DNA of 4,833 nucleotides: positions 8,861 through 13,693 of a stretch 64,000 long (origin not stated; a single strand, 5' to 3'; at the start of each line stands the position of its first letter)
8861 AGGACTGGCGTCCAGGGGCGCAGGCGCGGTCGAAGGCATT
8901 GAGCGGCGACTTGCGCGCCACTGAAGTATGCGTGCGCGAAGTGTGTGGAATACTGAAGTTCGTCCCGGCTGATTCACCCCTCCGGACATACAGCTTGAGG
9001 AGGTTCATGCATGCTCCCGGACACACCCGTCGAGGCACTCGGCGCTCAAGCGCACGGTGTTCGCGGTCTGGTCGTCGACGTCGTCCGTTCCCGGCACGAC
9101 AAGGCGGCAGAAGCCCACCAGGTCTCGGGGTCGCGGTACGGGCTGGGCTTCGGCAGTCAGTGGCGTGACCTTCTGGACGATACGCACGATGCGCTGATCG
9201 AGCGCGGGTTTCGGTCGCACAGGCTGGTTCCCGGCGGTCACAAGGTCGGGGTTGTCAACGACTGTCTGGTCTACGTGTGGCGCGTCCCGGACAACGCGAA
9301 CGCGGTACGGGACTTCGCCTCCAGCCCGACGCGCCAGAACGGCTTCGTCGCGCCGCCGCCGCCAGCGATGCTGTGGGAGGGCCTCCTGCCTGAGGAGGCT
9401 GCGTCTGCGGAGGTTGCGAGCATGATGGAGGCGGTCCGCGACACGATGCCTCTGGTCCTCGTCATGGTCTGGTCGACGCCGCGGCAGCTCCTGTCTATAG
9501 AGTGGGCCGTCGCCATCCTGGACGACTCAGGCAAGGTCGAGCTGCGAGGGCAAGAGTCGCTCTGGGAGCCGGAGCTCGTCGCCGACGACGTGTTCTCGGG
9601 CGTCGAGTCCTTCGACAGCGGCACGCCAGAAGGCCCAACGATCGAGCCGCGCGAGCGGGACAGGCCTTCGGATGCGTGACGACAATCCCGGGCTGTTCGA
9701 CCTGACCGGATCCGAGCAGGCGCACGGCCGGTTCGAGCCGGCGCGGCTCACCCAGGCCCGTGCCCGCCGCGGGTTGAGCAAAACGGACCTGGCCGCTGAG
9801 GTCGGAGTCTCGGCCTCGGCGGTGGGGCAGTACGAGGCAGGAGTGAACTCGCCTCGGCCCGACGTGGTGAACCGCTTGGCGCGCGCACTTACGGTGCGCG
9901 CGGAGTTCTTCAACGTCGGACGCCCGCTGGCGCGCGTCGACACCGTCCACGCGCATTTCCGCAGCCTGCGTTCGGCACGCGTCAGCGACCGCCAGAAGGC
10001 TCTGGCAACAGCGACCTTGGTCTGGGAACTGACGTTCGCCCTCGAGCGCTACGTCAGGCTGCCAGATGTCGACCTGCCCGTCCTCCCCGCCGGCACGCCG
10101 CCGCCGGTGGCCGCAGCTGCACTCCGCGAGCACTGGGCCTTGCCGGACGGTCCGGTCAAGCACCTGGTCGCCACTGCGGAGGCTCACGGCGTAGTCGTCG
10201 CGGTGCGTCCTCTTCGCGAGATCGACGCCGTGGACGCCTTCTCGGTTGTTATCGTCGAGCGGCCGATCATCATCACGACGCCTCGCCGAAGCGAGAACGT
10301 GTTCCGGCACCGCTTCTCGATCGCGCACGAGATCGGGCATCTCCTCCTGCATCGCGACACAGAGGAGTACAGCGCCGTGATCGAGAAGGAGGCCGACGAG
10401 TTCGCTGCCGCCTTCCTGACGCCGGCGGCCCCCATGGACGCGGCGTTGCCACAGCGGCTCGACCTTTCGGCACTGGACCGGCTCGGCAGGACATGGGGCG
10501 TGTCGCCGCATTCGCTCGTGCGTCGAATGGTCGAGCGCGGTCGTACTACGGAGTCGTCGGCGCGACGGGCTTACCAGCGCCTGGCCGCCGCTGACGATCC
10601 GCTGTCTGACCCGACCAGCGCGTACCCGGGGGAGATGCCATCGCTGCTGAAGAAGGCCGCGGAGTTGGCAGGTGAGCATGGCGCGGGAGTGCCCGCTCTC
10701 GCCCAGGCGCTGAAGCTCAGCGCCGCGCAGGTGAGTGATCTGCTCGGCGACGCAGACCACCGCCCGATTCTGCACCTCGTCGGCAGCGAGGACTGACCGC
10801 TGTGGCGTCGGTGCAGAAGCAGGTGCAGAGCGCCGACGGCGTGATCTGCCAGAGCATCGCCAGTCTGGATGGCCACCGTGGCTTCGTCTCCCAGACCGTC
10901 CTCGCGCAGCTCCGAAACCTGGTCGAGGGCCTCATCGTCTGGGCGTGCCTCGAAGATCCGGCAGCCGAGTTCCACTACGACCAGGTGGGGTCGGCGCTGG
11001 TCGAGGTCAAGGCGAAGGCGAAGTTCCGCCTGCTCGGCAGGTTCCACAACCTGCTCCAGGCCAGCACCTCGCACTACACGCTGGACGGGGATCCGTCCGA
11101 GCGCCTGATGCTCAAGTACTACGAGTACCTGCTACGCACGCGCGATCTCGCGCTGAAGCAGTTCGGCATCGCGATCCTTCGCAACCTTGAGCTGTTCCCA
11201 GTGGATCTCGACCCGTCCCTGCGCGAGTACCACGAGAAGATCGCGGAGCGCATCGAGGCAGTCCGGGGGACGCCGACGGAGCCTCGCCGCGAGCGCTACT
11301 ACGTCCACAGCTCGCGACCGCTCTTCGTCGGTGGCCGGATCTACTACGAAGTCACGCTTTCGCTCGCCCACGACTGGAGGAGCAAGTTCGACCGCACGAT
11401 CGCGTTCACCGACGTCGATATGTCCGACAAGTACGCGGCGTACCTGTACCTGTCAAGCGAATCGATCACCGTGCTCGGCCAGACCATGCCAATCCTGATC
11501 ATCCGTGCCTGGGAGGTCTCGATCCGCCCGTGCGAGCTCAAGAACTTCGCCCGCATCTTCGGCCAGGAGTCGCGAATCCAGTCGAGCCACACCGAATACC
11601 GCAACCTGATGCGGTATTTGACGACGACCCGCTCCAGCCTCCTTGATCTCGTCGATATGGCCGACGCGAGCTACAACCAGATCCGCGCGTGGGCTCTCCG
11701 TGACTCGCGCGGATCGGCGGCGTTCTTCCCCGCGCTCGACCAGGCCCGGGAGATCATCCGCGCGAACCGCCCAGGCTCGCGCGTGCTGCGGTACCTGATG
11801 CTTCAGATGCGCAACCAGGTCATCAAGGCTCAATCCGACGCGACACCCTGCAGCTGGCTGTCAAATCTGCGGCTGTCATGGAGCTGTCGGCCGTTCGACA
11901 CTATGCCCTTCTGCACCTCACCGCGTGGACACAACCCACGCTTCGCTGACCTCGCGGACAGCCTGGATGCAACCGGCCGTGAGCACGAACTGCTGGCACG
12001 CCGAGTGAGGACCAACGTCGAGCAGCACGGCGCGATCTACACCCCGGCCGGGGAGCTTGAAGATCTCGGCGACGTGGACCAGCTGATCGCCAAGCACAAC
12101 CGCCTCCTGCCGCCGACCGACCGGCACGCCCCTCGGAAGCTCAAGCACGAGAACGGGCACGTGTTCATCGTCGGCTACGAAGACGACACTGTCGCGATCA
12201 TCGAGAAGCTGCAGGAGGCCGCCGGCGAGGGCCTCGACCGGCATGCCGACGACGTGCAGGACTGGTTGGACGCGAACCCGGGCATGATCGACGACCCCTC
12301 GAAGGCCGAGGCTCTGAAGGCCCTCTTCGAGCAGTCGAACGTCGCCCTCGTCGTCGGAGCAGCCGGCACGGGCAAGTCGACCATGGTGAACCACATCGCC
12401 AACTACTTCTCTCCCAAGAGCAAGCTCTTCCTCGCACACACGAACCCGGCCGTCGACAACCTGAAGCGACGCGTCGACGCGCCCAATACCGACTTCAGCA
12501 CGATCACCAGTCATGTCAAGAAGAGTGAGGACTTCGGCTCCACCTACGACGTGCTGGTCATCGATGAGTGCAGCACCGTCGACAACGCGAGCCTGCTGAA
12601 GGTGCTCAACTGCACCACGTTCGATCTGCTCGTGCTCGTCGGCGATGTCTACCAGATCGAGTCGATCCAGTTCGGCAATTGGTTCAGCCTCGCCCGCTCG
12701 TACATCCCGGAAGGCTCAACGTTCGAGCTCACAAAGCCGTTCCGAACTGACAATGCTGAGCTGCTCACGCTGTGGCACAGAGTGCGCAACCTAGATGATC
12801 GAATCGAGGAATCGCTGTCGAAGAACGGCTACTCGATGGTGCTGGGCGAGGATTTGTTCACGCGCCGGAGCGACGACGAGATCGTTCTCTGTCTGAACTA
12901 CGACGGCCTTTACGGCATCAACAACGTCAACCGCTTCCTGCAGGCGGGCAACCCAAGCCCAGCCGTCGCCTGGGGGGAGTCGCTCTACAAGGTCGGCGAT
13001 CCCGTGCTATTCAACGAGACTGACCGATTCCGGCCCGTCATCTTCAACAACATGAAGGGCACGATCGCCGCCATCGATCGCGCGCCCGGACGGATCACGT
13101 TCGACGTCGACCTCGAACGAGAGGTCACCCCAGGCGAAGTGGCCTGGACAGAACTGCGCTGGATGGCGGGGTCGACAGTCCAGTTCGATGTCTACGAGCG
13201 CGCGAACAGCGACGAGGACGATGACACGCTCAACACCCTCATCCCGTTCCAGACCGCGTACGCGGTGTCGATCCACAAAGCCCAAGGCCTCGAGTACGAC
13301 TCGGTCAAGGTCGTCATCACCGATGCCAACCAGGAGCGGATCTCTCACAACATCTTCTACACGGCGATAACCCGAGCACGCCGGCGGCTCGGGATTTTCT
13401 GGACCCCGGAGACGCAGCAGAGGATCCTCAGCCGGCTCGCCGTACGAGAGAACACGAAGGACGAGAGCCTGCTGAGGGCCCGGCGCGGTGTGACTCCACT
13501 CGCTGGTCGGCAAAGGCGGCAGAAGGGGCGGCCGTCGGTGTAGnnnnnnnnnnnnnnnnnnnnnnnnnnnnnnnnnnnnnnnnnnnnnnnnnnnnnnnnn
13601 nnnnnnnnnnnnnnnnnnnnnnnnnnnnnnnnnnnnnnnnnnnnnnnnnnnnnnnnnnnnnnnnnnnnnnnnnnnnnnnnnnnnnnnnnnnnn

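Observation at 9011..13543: ImmA/IrrE-XRE fusion protein flanked by an unknown 222-aa protein and an unknown N-domain fused to a RecD-like helicase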

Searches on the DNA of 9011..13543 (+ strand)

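Call 77: search_dna_similar(query=window:9011-13543:+, collection=plasmids, mode=near, max_rows=10)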
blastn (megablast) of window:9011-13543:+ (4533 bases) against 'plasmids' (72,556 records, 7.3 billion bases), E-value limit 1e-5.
Records with a match: 1; places in all: 1; records where one place covers at least 80% of the query: 0.
Best place of each record, by identity: 60-80% 1.
By first word of the organism name: Nocardioides 1.
By predicted mobility (MOB-suite, as given by PLSDB): conjugative 1.
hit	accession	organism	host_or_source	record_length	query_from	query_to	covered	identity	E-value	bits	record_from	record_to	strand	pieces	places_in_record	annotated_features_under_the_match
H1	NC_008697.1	Nocardioides sp. JS614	-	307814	1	336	7%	75.7%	1e-37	167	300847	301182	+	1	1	hypothetical protein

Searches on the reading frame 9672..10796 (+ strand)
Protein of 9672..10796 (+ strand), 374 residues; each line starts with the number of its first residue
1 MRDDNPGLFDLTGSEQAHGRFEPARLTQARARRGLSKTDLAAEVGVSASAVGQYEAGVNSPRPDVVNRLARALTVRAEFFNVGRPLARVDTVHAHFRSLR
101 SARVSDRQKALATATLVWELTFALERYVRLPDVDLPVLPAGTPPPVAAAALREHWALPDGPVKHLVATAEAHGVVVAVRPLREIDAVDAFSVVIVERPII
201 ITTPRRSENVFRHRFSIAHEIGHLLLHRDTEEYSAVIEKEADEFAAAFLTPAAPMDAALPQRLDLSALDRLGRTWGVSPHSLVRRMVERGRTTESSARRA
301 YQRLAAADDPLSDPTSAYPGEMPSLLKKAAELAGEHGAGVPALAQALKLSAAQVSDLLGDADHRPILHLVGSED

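Call 3: search_protein_families(library=pfam, proteins=[window:9672-10796:+], max_evalue=0.01)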
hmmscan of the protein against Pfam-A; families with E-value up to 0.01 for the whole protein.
window:9672-10796:+ (374 aa): 6 families
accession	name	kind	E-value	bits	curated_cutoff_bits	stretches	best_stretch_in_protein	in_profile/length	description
PF06114.19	Peptidase_M78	-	8.7e-16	58.3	22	1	169-285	1-121/123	IrrE N-terminal-like domain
PF01381.28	HTH_3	-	1.6e-12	47.7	23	1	28-78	3-53/55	Helix-turn-helix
PF13560.12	HTH_31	-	1.9e-12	47.7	27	1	24-75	4-56/64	Helix-turn-helix domain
PF13443.12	HTH_26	-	7.5e-07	29.7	22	1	25-76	1-53/63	Cro/C1-type HTH DNA-binding domain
PF11268.13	DUF3071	-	0.00033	21.3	26.9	1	25-118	59-149/168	Protein of unknown function (DUF3071)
PF15943.11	YdaS_toxin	-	0.0074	16.5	30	0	338-358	9-29/65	Bacterial toxin YdaS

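Call 4: search_protein_families(library=padloc, proteins=[window:9672-10796:+], max_evalue=0.01)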
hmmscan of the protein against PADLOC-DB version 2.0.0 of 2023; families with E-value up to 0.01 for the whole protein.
window:9672-10796:+ (374 aa): 18 families
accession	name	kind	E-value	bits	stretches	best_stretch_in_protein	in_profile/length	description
PDLC03955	RmrA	-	2.4e-85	285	1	15-369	14-369/371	-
PDLC03949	RmrA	-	6.5e-73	243.7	1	21-358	2-333/363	-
PDLC03952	RmrA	-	3.5e-51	172.3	1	14-360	15-377/395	-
PDLC03948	RmrA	-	9.4e-51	170.9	1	19-360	6-362/397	-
PDLC03946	RmrA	-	1.7e-48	163.1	1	21-298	2-276/357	-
PDLC03947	RmrA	-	5.1e-48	161.8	1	17-357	7-360/383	-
PDLC03951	RmrA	-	1.1e-47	160.9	1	21-358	8-356/400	-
PDLC03943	RmrA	-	1.5e-47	160.5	1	21-362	2-347/370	-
PDLC03944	RmrA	-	2.1e-46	156.7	1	20-332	5-327/384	-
PDLC03956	RmrA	-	3.1e-43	146.3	1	20-357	7-357/399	-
PDLC03954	RmrA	-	1.1e-42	144.3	1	19-343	8-346/380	-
PDLC03953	RmrA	-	3.6e-32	110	1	22-329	6-322/373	-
PDLC03945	RmrA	-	1.9e-30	104.3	2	152-305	150-309/394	-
PDLC03950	RmrA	-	1e-25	88.5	1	21-282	2-271/369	-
PDLC04141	capP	-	5.7e-17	60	1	169-290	28-154/242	capP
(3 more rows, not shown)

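Call 5: search_protein_families(library=ncbifam, proteins=[window:9672-10796:+], max_evalue=0.01)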
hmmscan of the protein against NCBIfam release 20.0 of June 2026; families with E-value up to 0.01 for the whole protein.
window:9672-10796:+ (374 aa): 10 families
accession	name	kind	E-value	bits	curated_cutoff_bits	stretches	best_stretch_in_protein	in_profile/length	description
NF052239.1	antitox_spr1629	equivalog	6.6e-30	104.5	335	1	24-305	5-309/377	spr1629 family repressor/antitoxin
NF041951.1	phage_RstR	subfamily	2.1e-10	40.8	80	1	24-78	5-59/108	RstR family transcriptional repressor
TIGR03070.1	couple_hipB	subfamily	4.7e-07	29.7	71.65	1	26-73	7-54/58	type II toxin-antitoxin system Y4mF family antitoxin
NF038139.1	Reg_Aceta_RamB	equivalog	3e-06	26.2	700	1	24-82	5-63/465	acetate metabolism transcriptional regulator RamB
TIGR00270.2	TIGR00270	equivalog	0.0002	21.2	110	1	26-75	80-129/159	multiprotein bridging factor aMBF1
NF007257.0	PRK09706.1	subfamily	0.00026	20.8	101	1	24-76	8-60/135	transcriptional repressor DicA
NF006015.0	PRK08154.1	subfamily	0.00048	19.4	204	1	25-78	34-87/314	anaerobic benzoate catabolism transcriptional regulator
TIGR03830.1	CxxCG_CxxCG_HTH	subfamily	0.0011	18.8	61.8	1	15-69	59-113/127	type II TA system antitoxin MqsA family protein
NF003162.0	PRK04140.1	equivalog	0.0013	17.9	263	1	24-73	129-178/317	transcriptional regulator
NF047948.1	male_kill_WMK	equivalog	0.0054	16.2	300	1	25-77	166-218/300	WO male-killing family protein Wmk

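Call 74: search_protein_families(library=phrogs, proteins=[window:9672-10796:+], max_evalue=0.001)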
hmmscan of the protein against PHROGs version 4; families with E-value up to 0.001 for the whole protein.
window:9672-10796:+ (374 aa): 13 families
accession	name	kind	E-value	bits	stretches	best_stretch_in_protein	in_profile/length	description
phrog_2439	-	transcription regulation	5e-72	243.8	1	20-360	6-353/367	transcriptional regulator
phrog_2967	-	transcription regulation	2.4e-09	38.1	1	24-78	13-67/225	transcriptional regulator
phrog_2328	-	transcription regulation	3.9e-09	37.4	1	24-81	18-75/128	transcriptional repressor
phrog_4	-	transcription regulation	6.3e-09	36.3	1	24-83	139-194/400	transcriptional repressor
phrog_5823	-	transcription regulation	7e-09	36.3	1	24-77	9-63/404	transcriptional regulator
phrog_8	-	transcription regulation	1.4e-08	35.6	1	25-74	80-129/346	transcriptional regulator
phrog_87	-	other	1.7e-08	35.5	1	167-251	45-129/227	metallo-protease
phrog_7241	-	transcription regulation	1.8e-08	35.4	1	27-77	67-117/122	transcriptional regulator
phrog_2104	-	unknown function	2.7e-07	31.7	1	20-70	38-88/103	-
phrog_3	-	transcription regulation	4e-07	31.2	1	23-80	90-146/430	transcriptional repressor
phrog_1373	-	transcription regulation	5e-07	30.8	1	26-96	68-138/166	transcriptional regulator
phrog_1914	-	unknown function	9.7e-07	29.7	1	208-253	89-145/222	-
phrog_7732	-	transcription regulation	0.00015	23.1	1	26-77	34-85/156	transcriptional regulator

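Call 78: list_cluster_members(proteins=[P0121, P0001, window:9672-10793:+])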
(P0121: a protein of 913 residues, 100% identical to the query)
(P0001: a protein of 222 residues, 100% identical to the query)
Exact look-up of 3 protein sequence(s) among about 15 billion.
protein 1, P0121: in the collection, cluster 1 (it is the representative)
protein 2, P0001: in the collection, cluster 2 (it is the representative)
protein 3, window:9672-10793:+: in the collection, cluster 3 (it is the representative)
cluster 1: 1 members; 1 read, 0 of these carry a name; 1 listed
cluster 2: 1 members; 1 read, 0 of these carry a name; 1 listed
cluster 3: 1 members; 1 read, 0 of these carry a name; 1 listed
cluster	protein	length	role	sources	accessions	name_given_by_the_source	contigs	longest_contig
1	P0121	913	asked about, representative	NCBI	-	-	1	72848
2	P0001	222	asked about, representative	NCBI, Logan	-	-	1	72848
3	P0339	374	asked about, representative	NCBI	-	-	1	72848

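Call 82: search_solved_structures(query=window:9672-10793:+, max_evalue=0.01)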
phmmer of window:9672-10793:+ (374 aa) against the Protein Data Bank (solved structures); distinct sequences matched with E-value up to 0.01: 10.
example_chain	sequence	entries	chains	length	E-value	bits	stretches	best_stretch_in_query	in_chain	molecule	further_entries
9f9s_CN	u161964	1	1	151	0.0002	24.1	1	26-87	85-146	Multiprotein-bridging factor 1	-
1x57_A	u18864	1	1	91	0.0003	23.5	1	26-88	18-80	Endothelial differentiation-related factor 1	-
7nrd_Sh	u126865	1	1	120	0.00038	23.2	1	26-86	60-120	Multiprotein-bridging factor 1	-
9b0q_CH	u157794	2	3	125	0.00053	22.7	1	26-88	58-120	Endothelial differentiation-related factor 1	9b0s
7o81_AU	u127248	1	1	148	0.0006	22.5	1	26-88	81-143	EDF1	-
9p73_CH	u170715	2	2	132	0.00064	22.4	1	26-88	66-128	Endothelial differentiation-related factor 1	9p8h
9rpv_E4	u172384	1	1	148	0.0008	22.1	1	26-88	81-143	Endothelial differentiation-related factor 1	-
2jvl_A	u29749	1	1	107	0.00089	22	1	34-85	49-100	TrMBF1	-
1sq8_A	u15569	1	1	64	0.0027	20.4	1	25-80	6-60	dh434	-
3lfp_A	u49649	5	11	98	0.003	20.2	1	25-80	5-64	Csp231I C protein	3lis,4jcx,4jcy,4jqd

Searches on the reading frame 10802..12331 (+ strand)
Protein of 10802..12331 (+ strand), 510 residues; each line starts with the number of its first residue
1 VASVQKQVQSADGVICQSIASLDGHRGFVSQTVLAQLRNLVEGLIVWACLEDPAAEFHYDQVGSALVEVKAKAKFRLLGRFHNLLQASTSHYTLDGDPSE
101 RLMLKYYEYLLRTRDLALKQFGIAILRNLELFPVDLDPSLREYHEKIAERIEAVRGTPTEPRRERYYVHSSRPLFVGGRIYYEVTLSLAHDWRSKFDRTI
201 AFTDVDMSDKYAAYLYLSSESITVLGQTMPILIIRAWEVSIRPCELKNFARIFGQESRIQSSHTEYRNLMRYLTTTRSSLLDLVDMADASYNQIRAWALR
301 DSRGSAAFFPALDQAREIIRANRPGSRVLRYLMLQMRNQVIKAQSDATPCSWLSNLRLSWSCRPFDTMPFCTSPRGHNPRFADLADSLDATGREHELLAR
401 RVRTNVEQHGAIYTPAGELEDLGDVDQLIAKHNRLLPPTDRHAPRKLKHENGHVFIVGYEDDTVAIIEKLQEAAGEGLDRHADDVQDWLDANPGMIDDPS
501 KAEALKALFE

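Call 48: predict_structure(alignment_id=A5)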
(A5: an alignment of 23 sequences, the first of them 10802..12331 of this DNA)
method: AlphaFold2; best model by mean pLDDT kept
length: 510 residues; sequences in the alignment: 23
mean_pLDDT: 75.8   pTM: 0.59
mean pLDDT of the five models: 75.8, 73.5, 69.9, 68.8, 67.6
residues with pLDDT >= 90: 103; 70-90: 260; 50-70: 101; < 50: 46
segments of 3 or more residues with pLDDT < 50: 90-95, 362-391, 406-410, 460-463
pLDDT, mean of each block of 10 residues (from residue 1): 89 88 67 80 92 90 82 75 66 53 78 90 90 70 88 76 82 83 86 66 80 88 88 90 93 90 91 84 78 90 85 89 76 81 84 80 40 34 38 63 51 72 81 68 70 66 51 56 74 74 67
secondary structure, 60 per line:
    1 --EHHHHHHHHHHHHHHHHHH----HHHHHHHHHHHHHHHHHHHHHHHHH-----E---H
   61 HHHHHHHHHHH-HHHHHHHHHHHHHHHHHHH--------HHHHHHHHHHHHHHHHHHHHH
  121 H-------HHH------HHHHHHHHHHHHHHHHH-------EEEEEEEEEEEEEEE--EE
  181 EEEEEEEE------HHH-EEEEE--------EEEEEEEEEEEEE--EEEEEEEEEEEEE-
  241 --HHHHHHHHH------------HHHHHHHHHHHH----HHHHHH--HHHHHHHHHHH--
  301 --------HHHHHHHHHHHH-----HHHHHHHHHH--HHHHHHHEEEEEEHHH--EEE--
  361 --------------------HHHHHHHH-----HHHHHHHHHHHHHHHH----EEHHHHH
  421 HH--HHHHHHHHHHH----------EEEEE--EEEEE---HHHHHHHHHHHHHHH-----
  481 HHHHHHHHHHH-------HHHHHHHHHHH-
elements in order: H4-21 H26-50 H60-71 H73-91 H100-121 H138-154 E162-176 E179-188 E199-203 E212-224 E227-239 H243-251 H264-275 H280-285 H288-298 H309-320 H326-335 H338-344 E345-350 E356-358 H381-388 H394-409 H416-422 H425-435 E446-450 E453-457 H461-475 H481-491 H499-509
